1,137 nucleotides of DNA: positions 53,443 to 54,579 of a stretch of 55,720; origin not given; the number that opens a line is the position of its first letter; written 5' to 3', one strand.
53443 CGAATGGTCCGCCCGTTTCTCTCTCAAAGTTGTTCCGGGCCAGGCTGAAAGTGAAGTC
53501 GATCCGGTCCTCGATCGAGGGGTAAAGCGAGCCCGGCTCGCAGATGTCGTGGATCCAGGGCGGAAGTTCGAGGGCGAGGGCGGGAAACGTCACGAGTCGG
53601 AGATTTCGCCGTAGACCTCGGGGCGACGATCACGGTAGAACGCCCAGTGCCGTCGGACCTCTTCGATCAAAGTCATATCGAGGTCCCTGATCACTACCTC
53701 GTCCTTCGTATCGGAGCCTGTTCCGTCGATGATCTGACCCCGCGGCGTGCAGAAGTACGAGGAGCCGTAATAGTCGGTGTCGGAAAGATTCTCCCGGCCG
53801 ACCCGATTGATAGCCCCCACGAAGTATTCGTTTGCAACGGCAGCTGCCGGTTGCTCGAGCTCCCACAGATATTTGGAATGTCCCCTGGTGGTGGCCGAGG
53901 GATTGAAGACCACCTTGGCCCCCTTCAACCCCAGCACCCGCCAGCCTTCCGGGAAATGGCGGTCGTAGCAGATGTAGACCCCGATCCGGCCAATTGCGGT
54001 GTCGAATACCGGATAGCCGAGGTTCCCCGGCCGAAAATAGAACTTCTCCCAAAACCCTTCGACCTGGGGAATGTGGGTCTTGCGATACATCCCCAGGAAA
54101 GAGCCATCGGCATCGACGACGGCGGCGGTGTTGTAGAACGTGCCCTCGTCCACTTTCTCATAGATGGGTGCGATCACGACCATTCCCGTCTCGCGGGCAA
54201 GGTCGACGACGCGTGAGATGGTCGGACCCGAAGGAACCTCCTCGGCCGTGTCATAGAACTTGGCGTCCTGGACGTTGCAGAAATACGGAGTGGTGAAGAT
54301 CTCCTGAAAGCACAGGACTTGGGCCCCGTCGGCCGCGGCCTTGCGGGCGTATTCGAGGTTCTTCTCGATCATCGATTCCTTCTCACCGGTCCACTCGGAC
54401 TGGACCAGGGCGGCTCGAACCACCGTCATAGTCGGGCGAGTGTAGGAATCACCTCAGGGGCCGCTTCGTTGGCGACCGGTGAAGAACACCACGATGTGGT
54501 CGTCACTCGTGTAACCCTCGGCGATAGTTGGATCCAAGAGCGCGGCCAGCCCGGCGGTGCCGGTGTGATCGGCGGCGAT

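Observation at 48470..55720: Purine-to-ureide catabolic operon with a non-standard downstream half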

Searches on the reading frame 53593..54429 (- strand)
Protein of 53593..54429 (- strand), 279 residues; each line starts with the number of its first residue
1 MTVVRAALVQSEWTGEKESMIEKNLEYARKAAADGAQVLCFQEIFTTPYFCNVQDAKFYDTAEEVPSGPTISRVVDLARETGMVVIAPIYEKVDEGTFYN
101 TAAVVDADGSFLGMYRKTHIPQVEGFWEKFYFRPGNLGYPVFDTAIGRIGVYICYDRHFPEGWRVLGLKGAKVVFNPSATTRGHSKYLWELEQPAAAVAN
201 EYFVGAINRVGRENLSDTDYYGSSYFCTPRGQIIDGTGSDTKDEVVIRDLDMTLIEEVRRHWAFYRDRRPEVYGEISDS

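Call 4: search_protein_families(library=pfam, proteins=[window:53593-54429:-])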
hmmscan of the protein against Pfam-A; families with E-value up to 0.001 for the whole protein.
window:53593-54429:- (279 aa): 1 family
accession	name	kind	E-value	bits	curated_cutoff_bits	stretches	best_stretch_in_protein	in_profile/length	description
PF00795.27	CN_hydrolase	-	2.1e-63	214.5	23.2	1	5-260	1-256/256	Carbon-nitrogen hydrolase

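Call 5: search_protein_families(library=ncbifam, proteins=[window:53593-54429:-])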
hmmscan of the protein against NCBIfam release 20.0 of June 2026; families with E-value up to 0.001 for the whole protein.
window:53593-54429:- (279 aa): 11 families
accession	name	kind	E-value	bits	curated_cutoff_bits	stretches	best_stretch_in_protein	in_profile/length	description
TIGR03381.1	agmatine_aguB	equivalog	8.1e-75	251.7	410.25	1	5-276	2-279/279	N-carbamoylputrescine amidase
NF040852.1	nitrile_Arch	equivalog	6.1e-42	143.6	500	1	16-273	14-260/262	nitrilase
NF033621.1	de_GSH_amidase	exception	8.1e-20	71.3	355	1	13-269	9-254/260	deaminated glutathione amidase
NF009803.0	PRK13287.1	equivalog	7.8e-18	64.3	406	1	68-264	82-271/333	formamidase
NF043013.1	DeGluthAmidYersProt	equivalog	4e-16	59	500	1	55-237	50-239/278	deaminated glutathione amidase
TIGR04048.1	nitrile_sll0784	equivalog_domain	2.2e-15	56.4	502.6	1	3-160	2-165/301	Nit6803 family nitrilase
NF010588.0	PRK13981.1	equivalog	7.7e-15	54.3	479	1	5-192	6-188/546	NAD+ synthase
NF009802.0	PRK13286.1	equivalog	2.8e-10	39.7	427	1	30-262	46-270/345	aliphatic amidase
NF002730.0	PRK02628.1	equivalog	2.5e-09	35.8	473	1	14-268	24-294/677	NAD(+) synthase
NF007757.0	PRK10438.1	equivalog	1e-08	34.7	249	1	35-267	34-249/256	amidohydrolase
TIGR00546.1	lnt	equivalog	6.9e-08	32.1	132.9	1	10-189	171-357/395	apolipoprotein N-acyltransferase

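Call 11: search_solved_structures(query=window:53593-54429:-, show_alignments=2)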
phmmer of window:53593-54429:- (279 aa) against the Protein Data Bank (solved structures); distinct sequences matched with E-value up to 0.001: 58.
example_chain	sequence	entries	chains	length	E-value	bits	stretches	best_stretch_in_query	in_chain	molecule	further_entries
2vhh_A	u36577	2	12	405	2.5e-55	190.8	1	21-275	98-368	CG3027-PA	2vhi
5h8i_A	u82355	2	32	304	1.8e-51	178.1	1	26-274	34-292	N-carbamoylputrescine amidohydrolase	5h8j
8pt4_A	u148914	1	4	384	2.4e-51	177.7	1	19-274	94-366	Beta-ureidopropionase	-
6ftq_A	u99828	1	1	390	2.7e-51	177.6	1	19-274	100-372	Beta-ureidopropionase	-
5h8k_A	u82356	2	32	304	4.6e-50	173.5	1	26-274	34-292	N-carbamoylputrescine amidohydrolase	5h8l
6mg6_A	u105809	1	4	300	6.1e-46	160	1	4-276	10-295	Carbon-nitrogen hydrolase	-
3ivz_A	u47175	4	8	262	4.4e-39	137.5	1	22-273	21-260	Nitrilase | Beta ureidopropionase (Beta-alanine synthase)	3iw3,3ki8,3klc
1j31_A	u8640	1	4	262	1.5e-36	129.2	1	26-273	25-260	Hypothetical protein PH0642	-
7ovg_A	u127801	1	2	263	2.7e-35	125.1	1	25-273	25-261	CN hydrolase domain-containing protein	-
6ypa_A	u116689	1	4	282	3.3e-35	124.8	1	24-273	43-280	CN hydrolase domain-containing protein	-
1erz_A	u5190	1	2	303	6.3e-32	114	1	17-277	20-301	N-CARBAMYL-D-AMINO ACID AMIDOHYDROLASE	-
1fo6_A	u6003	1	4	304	7.7e-31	110.4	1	17-277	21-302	N-CARBAMoYL-D-AMINO-ACID AMIDOHYDROLASE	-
2ggk_A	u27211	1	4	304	1.1e-30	109.9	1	17-276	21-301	N-carbamoyl-D-amino acid amidohydrolase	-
8hpc_A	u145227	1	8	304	1.2e-30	109.9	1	17-277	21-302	N-carbamoyl-D-amino acid hydrolase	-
2ggl_A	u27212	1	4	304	2.6e-30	108.7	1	17-277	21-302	N-carbamoyl-D-amino acid amidohydrolase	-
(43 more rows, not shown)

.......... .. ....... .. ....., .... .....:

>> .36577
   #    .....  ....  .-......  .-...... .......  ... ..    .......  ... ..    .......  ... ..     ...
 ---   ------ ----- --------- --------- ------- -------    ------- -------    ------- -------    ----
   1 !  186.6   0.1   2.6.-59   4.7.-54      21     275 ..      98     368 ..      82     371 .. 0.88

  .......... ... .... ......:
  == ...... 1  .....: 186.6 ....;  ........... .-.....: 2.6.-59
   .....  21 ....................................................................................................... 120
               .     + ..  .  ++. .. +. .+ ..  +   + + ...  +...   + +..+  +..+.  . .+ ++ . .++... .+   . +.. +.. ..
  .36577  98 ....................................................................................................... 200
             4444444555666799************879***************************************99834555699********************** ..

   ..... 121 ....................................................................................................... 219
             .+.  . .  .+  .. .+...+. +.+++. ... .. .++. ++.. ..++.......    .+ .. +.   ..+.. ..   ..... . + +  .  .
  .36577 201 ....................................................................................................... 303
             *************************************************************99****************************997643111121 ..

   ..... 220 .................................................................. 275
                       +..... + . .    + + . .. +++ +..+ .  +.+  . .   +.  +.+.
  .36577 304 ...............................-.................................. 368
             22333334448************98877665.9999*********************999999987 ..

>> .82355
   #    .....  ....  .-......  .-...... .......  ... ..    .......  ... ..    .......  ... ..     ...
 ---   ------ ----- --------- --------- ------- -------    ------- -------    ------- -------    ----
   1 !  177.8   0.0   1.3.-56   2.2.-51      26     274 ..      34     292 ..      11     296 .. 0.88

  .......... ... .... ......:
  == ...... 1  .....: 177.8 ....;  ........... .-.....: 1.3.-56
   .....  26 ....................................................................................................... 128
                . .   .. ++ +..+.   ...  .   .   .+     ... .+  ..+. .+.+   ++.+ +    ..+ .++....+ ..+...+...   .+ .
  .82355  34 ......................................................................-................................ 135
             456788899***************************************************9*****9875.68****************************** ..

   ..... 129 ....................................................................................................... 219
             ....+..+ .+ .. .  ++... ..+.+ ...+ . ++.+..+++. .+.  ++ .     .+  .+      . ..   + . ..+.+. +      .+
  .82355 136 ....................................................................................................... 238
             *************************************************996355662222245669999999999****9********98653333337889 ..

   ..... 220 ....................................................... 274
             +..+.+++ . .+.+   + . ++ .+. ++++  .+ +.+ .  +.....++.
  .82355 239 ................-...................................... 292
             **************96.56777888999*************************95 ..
